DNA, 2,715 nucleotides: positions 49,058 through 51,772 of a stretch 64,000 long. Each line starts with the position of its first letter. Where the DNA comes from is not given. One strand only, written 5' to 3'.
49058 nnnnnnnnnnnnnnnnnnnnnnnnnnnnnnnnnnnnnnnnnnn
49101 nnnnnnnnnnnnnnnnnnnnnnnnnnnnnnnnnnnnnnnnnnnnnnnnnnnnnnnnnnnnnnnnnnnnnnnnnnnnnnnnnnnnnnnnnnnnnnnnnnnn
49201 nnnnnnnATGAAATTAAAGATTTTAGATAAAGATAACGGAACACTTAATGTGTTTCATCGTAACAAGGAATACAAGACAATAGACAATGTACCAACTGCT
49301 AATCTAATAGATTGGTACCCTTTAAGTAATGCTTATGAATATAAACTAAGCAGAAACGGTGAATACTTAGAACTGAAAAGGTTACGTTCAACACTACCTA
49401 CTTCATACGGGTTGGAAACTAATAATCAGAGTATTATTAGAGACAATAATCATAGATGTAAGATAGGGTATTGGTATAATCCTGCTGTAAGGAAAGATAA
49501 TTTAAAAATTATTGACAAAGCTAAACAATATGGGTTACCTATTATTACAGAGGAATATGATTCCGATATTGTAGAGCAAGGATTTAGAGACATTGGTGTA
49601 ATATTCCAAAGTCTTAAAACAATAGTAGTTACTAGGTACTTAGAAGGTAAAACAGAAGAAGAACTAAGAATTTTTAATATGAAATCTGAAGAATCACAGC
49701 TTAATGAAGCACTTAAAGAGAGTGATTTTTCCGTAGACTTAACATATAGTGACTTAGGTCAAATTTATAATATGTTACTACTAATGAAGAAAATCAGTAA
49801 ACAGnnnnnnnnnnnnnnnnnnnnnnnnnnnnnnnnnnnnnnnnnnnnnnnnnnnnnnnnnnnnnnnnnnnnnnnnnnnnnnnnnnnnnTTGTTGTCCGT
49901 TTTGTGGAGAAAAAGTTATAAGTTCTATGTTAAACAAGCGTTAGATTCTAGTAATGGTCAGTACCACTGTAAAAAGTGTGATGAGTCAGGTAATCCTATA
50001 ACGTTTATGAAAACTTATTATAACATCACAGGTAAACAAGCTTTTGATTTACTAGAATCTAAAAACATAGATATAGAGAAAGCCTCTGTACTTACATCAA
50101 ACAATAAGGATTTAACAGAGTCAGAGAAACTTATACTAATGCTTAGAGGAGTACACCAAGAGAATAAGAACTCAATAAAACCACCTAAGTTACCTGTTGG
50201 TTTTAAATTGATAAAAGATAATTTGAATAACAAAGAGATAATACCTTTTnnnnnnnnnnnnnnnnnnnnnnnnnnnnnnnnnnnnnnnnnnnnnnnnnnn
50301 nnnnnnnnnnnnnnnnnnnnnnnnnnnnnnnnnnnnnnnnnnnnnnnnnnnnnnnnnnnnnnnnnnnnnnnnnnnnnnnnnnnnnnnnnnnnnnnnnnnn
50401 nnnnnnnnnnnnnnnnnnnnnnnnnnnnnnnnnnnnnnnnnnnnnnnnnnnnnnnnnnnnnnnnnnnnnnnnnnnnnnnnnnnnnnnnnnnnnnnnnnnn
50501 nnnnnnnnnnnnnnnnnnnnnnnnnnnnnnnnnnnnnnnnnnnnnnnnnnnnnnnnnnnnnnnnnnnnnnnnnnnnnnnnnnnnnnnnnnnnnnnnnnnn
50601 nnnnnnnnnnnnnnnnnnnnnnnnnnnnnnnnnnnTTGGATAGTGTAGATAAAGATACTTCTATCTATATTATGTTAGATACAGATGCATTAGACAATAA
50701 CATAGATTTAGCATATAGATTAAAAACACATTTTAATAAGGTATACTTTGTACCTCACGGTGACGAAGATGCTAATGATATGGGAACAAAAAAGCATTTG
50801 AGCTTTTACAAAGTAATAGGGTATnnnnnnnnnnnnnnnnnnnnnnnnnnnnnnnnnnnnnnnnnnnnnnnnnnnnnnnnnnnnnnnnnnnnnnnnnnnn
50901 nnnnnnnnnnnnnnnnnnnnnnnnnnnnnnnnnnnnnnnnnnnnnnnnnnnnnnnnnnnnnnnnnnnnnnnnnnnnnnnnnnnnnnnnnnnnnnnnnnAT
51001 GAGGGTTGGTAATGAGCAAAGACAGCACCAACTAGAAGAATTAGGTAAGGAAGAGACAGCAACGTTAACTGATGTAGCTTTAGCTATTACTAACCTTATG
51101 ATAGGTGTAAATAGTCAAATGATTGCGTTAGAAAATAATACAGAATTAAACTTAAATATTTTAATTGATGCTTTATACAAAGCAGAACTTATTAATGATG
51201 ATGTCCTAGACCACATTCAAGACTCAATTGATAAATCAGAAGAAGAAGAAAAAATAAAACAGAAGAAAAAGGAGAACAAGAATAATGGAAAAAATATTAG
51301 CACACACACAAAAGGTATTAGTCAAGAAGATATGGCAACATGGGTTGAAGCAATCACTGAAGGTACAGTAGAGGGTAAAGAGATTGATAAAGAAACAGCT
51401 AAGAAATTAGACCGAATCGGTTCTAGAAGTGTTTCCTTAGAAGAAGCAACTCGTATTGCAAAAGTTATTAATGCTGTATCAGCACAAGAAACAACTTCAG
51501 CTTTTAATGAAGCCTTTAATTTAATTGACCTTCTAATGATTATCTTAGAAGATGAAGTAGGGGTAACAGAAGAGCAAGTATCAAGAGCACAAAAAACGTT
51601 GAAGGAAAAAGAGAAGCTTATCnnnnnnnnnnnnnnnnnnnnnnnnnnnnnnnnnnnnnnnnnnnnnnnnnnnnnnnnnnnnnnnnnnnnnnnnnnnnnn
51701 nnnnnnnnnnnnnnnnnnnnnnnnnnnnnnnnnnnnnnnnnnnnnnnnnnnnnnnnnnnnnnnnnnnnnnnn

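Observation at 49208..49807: gp67-like anti-sigma-A candidate between sbcC and primase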

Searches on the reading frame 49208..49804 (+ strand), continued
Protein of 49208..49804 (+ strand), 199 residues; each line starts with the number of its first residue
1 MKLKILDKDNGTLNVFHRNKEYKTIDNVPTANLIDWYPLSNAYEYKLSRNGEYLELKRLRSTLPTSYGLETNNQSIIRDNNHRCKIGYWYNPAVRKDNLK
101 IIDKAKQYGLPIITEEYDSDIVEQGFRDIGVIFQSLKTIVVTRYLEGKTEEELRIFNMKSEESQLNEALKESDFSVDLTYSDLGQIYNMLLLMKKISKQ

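Call 40: predict_structure(alignment_id=A2)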
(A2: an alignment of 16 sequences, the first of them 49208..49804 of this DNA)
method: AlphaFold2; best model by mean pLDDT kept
length: 199 residues; sequences in the alignment: 16
mean_pLDDT: 90.2   pTM: 0.85
mean pLDDT of the five models: 90.2, 89.8, 87.9, 87.4, 85.3
residues with pLDDT >= 90: 127; 70-90: 68; 50-70: 4; < 50: 0
segments of 3 or more residues with pLDDT < 50: none
pLDDT, mean of each block of 10 residues (from residue 1): 91 91 93 94 90 88 71 79 92 94 97 95 97 91 91 92 86 83 95 94
secondary structure, 60 per line:
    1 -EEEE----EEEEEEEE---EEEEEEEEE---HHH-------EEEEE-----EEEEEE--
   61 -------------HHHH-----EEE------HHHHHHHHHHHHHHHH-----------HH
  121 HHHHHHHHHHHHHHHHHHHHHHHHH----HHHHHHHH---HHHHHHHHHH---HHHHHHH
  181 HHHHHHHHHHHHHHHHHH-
elements in order: E2-5 E10-17 E21-29 E43-47 E53-58 H74-77 E83-85 H92-107 H119-145 H150-157 H161-170 H174-198

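Call 43: fold_search(model_id=the predicted structure, library=pdb)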
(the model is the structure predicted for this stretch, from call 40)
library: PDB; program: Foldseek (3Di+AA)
matches with E <= 10: 169; with E <= 0.001: 3
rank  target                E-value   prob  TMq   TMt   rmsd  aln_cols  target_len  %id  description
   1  4g6d_B                1.5e-32  1.00  0.94  0.95   1.5       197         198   94  G1 ORF67 / Staphyloccus aureus sigmaA domain 4 complex (released 2013-01-23)
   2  4g8x_B                2.8e-29  1.00  0.95  0.96   1.3       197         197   94  G1 ORF67 / Staphyloccus aureus sigmaA domain 4 complex (released 2013-08-07)
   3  4g8x_D                2.7e-20  1.00  0.83  0.93   1.6       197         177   84  G1 ORF67 / Staphyloccus aureus sigmaA domain 4 complex (released 2013-08-07)
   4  2il5                  1.0e+00  0.11  0.10  0.12  12.3        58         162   10  Structure of Protein of Unknown Function SA2116 from Staphylococcus aureus (released 2006-10-31)
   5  7qun_B                1.2e+00  0.04  0.14  0.05  15.6        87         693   14  CryoEM structure of mammalian AAP in complex with Meropenem (released 2022-11-16)
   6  5odw_D                1.5e+00  0.12  0.20  0.20  12.8       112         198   17  Structure of the FpvAI-pyocin S2 complex (released 2017-11-08)
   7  2hbv_A                1.8e+00  0.08  0.13  0.08  10.1        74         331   12  Crystal Structure of alpha-Amino-beta-Carboxymuconate-epsilon-Semialdehyde-Decarboxylase (ACMSD) (released 2006-09-19)
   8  5yb0_G                1.8e+00  0.06  0.15  0.10   7.2        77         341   10  Crystal Structure of Wild Type Phosphoserine aminotransferase (PSAT) from E. histolytica (released 2018-10-31)
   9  5chx_B                1.9e+00  0.03  0.17  0.16  33.7       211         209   10  Crystal Structure of amino acids 1590-1657 of MYH7 (released 2015-12-02)
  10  7pub_F3               1.9e+00  0.01  0.11  0.10  22.9       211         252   13  Late assembly intermediate of the Trypanosoma brucei mitoribosomal small subunit (released 2022-05-04)
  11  2jq7_MODEL_1_A        2.0e+00  0.06  0.09  0.13  11.1        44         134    9  Model for thiostrepton binding to the ribosomal L11-RNA (released 2007-07-03)
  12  4era_A                2.1e+00  0.04  0.13  0.09  14.0       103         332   10  Evidence for a Dual Role of an Active Site Histidine in alpha-Amino-beta-Carboxymuconate-epsilon-Semialdehyde Decarbox (released 2012-08-22)
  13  7xti_k                2.3e+00  0.02  0.09  0.06  15.7       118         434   14  RNA polymerase II elongation complex transcribing a nucleosome (EC58hex) (released 2022-10-12)
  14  4ifr_A                2.4e+00  0.07  0.13  0.08  10.0        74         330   14  2.40 Angstroms X-ray crystal structure of R239A 2-amino-3-carboxymuconate-6-semialdehyde decarboxylase from Pseudomona (released 2013-09-18)
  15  5chx_A                2.4e+00  0.03  0.18  0.17  33.8       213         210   11  Crystal Structure of amino acids 1590-1657 of MYH7 (released 2015-12-02)
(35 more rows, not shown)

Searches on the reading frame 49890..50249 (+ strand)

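Call 52: search_protein_families(library=pfam, proteins=[window:49890-50249:+], max_evalue=0.01)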
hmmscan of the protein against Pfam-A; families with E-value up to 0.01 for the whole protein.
window:49890-50249:+ (120 aa): 2 families
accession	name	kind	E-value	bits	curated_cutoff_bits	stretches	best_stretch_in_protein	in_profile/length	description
PF01807.25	Zn_ribbon_DnaG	-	0.00064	19.9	24.9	1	20-64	50-95/98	CHC2 zinc finger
PF25206.1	DUF7836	-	0.0059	16.9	26.7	1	16-45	22-51/59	Domain of unknown function (DUF7836)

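Call 53: search_protein_families(library=phrogs, proteins=[window:49890-50249:+], max_evalue=0.00001)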
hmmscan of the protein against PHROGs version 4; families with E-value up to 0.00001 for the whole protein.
window:49890-50249:+ (120 aa): 1 family
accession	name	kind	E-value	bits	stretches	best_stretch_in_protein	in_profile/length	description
phrog_47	-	DNA, RNA and nucleotide metabolism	9.3e-16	58.5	1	8-116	63-146/947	DNA primase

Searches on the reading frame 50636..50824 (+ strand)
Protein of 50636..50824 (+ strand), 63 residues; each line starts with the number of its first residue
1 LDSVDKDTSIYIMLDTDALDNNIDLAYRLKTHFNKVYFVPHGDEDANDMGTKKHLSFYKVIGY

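Call 52: search_protein_families(library=pfam, proteins=[window:50636-50824:+], max_evalue=0.01)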
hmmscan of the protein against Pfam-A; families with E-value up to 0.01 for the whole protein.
window:50636-50824:+ (63 aa): 0 families

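Call 53: search_protein_families(library=phrogs, proteins=[window:50636-50824:+], max_evalue=0.00001)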
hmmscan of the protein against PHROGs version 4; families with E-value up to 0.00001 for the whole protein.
window:50636-50824:+ (63 aa): 1 family
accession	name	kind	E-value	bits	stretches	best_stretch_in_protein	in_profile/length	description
phrog_32622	-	DNA, RNA and nucleotide metabolism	2.5e-28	98.9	1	13-59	1-47/69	DNA primase/helicase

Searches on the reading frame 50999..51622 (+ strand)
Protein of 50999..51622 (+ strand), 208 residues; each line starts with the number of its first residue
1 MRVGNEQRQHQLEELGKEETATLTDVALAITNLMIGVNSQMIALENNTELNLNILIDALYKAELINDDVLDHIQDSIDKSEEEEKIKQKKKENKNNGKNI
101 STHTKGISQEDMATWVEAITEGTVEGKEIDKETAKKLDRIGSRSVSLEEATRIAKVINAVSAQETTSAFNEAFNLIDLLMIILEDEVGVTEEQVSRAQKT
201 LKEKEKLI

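Call 52: search_protein_families(library=pfam, proteins=[window:50999-51622:+], max_evalue=0.01)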
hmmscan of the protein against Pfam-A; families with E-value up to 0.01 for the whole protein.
window:50999-51622:+ (208 aa): 1 family
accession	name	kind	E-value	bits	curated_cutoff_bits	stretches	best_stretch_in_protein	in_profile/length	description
PF20715.2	DUF6827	-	0.0038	17.4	26.9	1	51-109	61-115/158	Domain of unknown function (DUF6827)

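Call 53: search_protein_families(library=phrogs, proteins=[window:50999-51622:+], max_evalue=0.00001)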
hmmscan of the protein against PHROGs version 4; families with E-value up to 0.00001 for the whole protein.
window:50999-51622:+ (208 aa): 2 families
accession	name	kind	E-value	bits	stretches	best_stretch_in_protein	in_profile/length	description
phrog_1095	-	unknown function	1.5e-29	103.7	1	99-205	2-103/124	-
phrog_1291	-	unknown function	2.7e-22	79.9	1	2-88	18-102/104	-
